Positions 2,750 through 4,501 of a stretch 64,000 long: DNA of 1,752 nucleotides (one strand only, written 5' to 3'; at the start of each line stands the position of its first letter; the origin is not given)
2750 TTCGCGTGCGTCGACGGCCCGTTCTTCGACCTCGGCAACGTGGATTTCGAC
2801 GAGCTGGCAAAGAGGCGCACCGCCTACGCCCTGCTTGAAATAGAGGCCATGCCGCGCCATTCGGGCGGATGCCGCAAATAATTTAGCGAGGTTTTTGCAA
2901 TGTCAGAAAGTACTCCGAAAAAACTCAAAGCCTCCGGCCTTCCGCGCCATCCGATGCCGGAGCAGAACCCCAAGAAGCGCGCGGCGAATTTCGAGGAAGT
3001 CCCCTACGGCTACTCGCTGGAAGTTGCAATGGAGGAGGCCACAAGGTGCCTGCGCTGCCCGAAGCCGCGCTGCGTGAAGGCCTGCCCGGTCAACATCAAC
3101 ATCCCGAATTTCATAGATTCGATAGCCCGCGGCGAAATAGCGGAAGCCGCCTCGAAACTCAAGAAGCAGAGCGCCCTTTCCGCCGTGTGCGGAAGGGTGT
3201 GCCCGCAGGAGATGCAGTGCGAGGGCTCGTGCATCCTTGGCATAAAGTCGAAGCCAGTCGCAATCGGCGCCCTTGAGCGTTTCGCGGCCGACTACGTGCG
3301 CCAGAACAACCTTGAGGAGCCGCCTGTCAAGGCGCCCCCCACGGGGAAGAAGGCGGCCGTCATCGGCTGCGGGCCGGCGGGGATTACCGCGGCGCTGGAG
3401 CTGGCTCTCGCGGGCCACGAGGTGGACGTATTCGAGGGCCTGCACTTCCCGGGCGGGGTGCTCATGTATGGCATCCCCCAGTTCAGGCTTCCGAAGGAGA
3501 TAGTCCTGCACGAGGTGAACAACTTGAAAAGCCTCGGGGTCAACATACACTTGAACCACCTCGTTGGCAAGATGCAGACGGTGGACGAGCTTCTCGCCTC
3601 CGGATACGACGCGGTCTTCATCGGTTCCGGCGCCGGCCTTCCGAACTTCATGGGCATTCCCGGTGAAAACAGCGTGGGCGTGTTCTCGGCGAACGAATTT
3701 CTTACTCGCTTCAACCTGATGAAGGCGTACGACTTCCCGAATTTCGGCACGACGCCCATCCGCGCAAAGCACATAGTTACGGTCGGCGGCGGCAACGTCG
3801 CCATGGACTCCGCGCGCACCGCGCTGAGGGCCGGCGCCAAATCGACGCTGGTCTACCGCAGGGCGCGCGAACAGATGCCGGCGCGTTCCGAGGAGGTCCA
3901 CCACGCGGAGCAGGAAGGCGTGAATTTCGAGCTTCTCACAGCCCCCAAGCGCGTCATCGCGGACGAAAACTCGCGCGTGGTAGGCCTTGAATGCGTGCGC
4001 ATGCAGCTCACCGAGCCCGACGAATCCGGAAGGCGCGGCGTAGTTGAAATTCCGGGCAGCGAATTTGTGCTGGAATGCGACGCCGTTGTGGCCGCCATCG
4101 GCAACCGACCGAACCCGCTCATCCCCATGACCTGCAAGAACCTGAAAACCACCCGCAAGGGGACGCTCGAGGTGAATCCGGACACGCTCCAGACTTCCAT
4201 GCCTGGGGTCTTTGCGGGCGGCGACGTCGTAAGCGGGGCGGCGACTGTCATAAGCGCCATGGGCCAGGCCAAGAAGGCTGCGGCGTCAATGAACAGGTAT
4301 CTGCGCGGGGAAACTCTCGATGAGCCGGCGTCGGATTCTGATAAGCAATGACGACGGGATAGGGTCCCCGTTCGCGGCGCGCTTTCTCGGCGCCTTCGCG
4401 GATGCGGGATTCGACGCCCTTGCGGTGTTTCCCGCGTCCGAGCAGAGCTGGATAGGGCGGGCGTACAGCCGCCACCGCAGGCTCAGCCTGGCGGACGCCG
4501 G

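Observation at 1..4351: Unusual Fe-S flavoprotein operon: NuoF-like subunit, NuoG-like/PyrK-like fusion and GltD/NfnB-like subunit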

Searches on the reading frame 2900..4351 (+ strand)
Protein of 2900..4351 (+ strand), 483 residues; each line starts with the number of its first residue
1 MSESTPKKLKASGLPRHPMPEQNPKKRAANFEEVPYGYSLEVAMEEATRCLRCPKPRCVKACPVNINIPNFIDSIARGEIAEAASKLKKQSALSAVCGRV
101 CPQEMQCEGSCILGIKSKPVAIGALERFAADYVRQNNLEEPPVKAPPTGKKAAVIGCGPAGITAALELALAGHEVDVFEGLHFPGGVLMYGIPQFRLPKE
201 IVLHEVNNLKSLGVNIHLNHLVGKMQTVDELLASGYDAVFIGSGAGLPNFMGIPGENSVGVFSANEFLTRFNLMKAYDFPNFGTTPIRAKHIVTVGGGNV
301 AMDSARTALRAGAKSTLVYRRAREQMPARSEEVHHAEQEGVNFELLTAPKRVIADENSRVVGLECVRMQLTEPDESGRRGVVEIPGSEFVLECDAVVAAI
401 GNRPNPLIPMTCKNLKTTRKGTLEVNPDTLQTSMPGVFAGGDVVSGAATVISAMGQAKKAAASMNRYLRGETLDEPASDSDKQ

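Call 3: search_protein_families(library=pfam, proteins=[window:2900-4351:+], max_evalue=0.01)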
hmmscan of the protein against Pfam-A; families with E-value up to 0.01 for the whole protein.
window:2900-4351:+ (483 aa): 10 families
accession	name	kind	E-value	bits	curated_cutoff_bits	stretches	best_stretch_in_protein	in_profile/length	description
PF14691.11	Fer4_20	-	1.1e-40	138.4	25.8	1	27-137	1-112/113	Dihydroprymidine dehydrogenase domain II, 4Fe-4S cluster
PF07992.20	Pyr_redox_2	-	1.7e-36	126.6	26.1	1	151-457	2-291/291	Pyridine nucleotide-disulphide oxidoreductase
PF13738.12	Pyr_redox_3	-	3.3e-11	43.4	30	1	284-441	159-305/305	Pyridine nucleotide-disulphide oxidoreductase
PF00070.33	Pyr_redox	-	3.2e-09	37.6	22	1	291-363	1-77/82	Pyridine nucleotide-disulphide oxidoreductase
PF13241.12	NAD_binding_7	-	1.1e-06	29.6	22.1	1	287-341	5-55/104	Putative NAD(P)-binding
PF13450.12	NAD_binding_8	-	4.5e-05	24.1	21.9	1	154-188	1-35/68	NAD(P)-binding Rossmann-like domain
PF12831.13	FAD_oxidored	-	0.00019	21.3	27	1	153-189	3-39/416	FAD dependent oxidoreductase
PF01266.30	DAO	-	0.00062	19.8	27.9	1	152-185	2-35/353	FAD dependent oxidoreductase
PF01262.27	AlaDh_PNT_C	-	0.00072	19.5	23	0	264-324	5-63/214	Alanine dehydrogenase/PNT, C-terminal domain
PF03486.20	HI0933_like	-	0.0015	18.5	50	1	151-182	2-33/244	HI0933-like protein Rossmann domain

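Call 4: search_protein_families(library=ncbifam, proteins=[window:2900-4351:+], max_evalue=0.01)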
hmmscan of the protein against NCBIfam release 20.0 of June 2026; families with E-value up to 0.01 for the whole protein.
window:2900-4351:+ (483 aa): 82 families (the best 25 are shown)
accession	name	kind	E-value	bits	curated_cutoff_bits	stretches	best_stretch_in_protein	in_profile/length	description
NF009414.0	PRK12778.1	equivalog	9.4e-193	642.4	1103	1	7-469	287-750/752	bifunctional dihydroorotate dehydrogenase B NAD binding subunit/NADPH-dependent glutamate synthase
TIGR01316.1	gltA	equivalog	1.9e-176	587.3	471.75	1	24-468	2-449/449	NADPH-dependent glutamate synthase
NF009413.0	PRK12775.1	equivalog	1.9e-139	466.2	1895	1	7-471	290-757/1006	putative trifunctional 2-polyprenylphenol hydroxylase/glutamate synthase subunit beta/ferritin domain-containing protein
NF009410.0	PRK12771.1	subfamily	4.6e-118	395.2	516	2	56-478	48-455/566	NAD(P)-binding protein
NF009454.0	PRK12814.1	equivalog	4e-115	385.6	916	2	57-476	103-508/657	putative NADPH-dependent glutamate synthase small subunit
NF009415.0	PRK12779.1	equivalog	5.4e-110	368.8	1519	1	60-464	212-622/944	putative bifunctional glutamate synthase subunit beta/2-polyprenylphenol hydroxylase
TIGR01318.1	gltD_gamma_fam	subfamily_domain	1.5e-106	356.8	482.95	1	20-469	12-466/467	glutamate synthase, small subunit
NF009408.0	PRK12769.1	equivalog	1.9e-96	323.7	1003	1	19-470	196-653/659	formate-dependent uric acid utilization protein AegA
NF010590.0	PRK13984.1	equivalog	1.2e-87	294.5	946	1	14-471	156-609/611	putative oxidoreductase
NF009451.0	PRK12809.1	equivalog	7.3e-86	288.8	1154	1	25-465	185-631/639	formate-dependent uric acid utilization protein YgfT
TIGR01317.1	GOGAT_sm_gam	subfamily_domain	3.6e-80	270.2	447.7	1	19-472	13-482/485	glutamate synthase small subunit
TIGR03315.1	Se_ygfK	equivalog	1.7e-77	260.8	835.3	1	53-464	442-835/1012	putative selenate reductase subunit YgfK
NF009409.0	PRK12770.1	subfamily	4.2e-76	256.3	343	1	144-472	13-354/360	putative glutamate synthase subunit beta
NF045663.1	diclust_near_Sec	equivalog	4.1e-44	150.8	530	3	48-245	10-199/759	pyridine nucleotide-disulfide oxidoreductase/dicluster-binding protein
TIGR01292.1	TRX_reduct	equivalog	4.5e-17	61.8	343.45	1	288-468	140-300/300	thioredoxin-disulfide reductase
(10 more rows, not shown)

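Call 25: search_solved_structures(query=window:2900-4348:+, max_evalue=1e-30, show_alignments=0)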
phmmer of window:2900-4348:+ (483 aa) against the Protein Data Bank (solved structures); distinct sequences matched with E-value up to 1e-30: 12.
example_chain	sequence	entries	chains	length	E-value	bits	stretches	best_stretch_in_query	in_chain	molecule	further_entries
4ylf_B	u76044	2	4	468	1.4e-156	525.2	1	16-471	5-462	Dihydropyrimidine dehydrogenase subunit A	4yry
5jca_L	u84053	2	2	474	4.2e-141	474.2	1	16-471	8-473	NADH-dependent Ferredoxin:NADP Oxidoreductase (NfnI) subunit alpha | NADH-dependent Ferredoxin:NADP Oxidoreductase subunit alpha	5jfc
5vj7_A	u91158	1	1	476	1.1e-134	453.1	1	16-469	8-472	Oxidoreductase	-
9bov_A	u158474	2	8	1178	1.2e-94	321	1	55-472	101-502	Molybdopterin oxidoreductase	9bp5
9n5u_A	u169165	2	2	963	1.3e-88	301.1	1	58-471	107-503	NfnA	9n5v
6s6s_G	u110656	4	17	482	4e-82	279.8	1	18-471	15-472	Glutamate synthase [NADPH] small chain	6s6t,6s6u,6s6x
8oh5_C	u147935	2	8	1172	8.7e-81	275.4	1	55-472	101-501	Formate dehydrogenase-O, major subunit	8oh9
2vdc_G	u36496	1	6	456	3.1e-80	273.6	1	30-471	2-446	GLUTAMATE SYNTHASE [NADPH] SMALL CHAIN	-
1gt8_A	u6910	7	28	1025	7.4e-58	199.8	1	25-470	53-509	DIHYDROPYRIMIDINE DEHYDROGENASE | Dihydropyrimidine dehydrogenase [NADP(+)]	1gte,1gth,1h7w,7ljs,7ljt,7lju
7m31_A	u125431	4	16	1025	7.7e-58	199.7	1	25-470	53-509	Dihydropyrimidine dehydrogenase [NADP(+)]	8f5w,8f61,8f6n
1h7x_A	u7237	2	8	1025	7.7e-58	199.7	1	25-470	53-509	DIHYDROPYRIMIDINE DEHYDROGENASE | Dihydropyrimidine dehydrogenase [NADP(+)]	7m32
7mfm_I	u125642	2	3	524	7.2e-55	189.9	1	16-473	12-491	Glutamate synthase (NADPH) small chain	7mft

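Call 30: search_solved_structures(query=window:2900-4348:+, max_evalue=1e-85, show_alignments=5)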
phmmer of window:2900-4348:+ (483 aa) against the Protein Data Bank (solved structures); distinct sequences matched with E-value up to 1e-85: 5.
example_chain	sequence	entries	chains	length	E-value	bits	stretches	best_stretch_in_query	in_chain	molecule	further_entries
4ylf_B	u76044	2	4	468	1.4e-156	525.2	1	16-471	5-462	Dihydropyrimidine dehydrogenase subunit A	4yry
5jca_L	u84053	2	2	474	4.2e-141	474.2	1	16-471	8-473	NADH-dependent Ferredoxin:NADP Oxidoreductase (NfnI) subunit alpha | NADH-dependent Ferredoxin:NADP Oxidoreductase subunit alpha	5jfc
5vj7_A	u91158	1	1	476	1.1e-134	453.1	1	16-469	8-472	Oxidoreductase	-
9bov_A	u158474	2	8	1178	1.2e-94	321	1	55-472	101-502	Molybdopterin oxidoreductase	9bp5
9n5u_A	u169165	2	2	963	1.3e-88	301.1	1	58-471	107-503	NfnA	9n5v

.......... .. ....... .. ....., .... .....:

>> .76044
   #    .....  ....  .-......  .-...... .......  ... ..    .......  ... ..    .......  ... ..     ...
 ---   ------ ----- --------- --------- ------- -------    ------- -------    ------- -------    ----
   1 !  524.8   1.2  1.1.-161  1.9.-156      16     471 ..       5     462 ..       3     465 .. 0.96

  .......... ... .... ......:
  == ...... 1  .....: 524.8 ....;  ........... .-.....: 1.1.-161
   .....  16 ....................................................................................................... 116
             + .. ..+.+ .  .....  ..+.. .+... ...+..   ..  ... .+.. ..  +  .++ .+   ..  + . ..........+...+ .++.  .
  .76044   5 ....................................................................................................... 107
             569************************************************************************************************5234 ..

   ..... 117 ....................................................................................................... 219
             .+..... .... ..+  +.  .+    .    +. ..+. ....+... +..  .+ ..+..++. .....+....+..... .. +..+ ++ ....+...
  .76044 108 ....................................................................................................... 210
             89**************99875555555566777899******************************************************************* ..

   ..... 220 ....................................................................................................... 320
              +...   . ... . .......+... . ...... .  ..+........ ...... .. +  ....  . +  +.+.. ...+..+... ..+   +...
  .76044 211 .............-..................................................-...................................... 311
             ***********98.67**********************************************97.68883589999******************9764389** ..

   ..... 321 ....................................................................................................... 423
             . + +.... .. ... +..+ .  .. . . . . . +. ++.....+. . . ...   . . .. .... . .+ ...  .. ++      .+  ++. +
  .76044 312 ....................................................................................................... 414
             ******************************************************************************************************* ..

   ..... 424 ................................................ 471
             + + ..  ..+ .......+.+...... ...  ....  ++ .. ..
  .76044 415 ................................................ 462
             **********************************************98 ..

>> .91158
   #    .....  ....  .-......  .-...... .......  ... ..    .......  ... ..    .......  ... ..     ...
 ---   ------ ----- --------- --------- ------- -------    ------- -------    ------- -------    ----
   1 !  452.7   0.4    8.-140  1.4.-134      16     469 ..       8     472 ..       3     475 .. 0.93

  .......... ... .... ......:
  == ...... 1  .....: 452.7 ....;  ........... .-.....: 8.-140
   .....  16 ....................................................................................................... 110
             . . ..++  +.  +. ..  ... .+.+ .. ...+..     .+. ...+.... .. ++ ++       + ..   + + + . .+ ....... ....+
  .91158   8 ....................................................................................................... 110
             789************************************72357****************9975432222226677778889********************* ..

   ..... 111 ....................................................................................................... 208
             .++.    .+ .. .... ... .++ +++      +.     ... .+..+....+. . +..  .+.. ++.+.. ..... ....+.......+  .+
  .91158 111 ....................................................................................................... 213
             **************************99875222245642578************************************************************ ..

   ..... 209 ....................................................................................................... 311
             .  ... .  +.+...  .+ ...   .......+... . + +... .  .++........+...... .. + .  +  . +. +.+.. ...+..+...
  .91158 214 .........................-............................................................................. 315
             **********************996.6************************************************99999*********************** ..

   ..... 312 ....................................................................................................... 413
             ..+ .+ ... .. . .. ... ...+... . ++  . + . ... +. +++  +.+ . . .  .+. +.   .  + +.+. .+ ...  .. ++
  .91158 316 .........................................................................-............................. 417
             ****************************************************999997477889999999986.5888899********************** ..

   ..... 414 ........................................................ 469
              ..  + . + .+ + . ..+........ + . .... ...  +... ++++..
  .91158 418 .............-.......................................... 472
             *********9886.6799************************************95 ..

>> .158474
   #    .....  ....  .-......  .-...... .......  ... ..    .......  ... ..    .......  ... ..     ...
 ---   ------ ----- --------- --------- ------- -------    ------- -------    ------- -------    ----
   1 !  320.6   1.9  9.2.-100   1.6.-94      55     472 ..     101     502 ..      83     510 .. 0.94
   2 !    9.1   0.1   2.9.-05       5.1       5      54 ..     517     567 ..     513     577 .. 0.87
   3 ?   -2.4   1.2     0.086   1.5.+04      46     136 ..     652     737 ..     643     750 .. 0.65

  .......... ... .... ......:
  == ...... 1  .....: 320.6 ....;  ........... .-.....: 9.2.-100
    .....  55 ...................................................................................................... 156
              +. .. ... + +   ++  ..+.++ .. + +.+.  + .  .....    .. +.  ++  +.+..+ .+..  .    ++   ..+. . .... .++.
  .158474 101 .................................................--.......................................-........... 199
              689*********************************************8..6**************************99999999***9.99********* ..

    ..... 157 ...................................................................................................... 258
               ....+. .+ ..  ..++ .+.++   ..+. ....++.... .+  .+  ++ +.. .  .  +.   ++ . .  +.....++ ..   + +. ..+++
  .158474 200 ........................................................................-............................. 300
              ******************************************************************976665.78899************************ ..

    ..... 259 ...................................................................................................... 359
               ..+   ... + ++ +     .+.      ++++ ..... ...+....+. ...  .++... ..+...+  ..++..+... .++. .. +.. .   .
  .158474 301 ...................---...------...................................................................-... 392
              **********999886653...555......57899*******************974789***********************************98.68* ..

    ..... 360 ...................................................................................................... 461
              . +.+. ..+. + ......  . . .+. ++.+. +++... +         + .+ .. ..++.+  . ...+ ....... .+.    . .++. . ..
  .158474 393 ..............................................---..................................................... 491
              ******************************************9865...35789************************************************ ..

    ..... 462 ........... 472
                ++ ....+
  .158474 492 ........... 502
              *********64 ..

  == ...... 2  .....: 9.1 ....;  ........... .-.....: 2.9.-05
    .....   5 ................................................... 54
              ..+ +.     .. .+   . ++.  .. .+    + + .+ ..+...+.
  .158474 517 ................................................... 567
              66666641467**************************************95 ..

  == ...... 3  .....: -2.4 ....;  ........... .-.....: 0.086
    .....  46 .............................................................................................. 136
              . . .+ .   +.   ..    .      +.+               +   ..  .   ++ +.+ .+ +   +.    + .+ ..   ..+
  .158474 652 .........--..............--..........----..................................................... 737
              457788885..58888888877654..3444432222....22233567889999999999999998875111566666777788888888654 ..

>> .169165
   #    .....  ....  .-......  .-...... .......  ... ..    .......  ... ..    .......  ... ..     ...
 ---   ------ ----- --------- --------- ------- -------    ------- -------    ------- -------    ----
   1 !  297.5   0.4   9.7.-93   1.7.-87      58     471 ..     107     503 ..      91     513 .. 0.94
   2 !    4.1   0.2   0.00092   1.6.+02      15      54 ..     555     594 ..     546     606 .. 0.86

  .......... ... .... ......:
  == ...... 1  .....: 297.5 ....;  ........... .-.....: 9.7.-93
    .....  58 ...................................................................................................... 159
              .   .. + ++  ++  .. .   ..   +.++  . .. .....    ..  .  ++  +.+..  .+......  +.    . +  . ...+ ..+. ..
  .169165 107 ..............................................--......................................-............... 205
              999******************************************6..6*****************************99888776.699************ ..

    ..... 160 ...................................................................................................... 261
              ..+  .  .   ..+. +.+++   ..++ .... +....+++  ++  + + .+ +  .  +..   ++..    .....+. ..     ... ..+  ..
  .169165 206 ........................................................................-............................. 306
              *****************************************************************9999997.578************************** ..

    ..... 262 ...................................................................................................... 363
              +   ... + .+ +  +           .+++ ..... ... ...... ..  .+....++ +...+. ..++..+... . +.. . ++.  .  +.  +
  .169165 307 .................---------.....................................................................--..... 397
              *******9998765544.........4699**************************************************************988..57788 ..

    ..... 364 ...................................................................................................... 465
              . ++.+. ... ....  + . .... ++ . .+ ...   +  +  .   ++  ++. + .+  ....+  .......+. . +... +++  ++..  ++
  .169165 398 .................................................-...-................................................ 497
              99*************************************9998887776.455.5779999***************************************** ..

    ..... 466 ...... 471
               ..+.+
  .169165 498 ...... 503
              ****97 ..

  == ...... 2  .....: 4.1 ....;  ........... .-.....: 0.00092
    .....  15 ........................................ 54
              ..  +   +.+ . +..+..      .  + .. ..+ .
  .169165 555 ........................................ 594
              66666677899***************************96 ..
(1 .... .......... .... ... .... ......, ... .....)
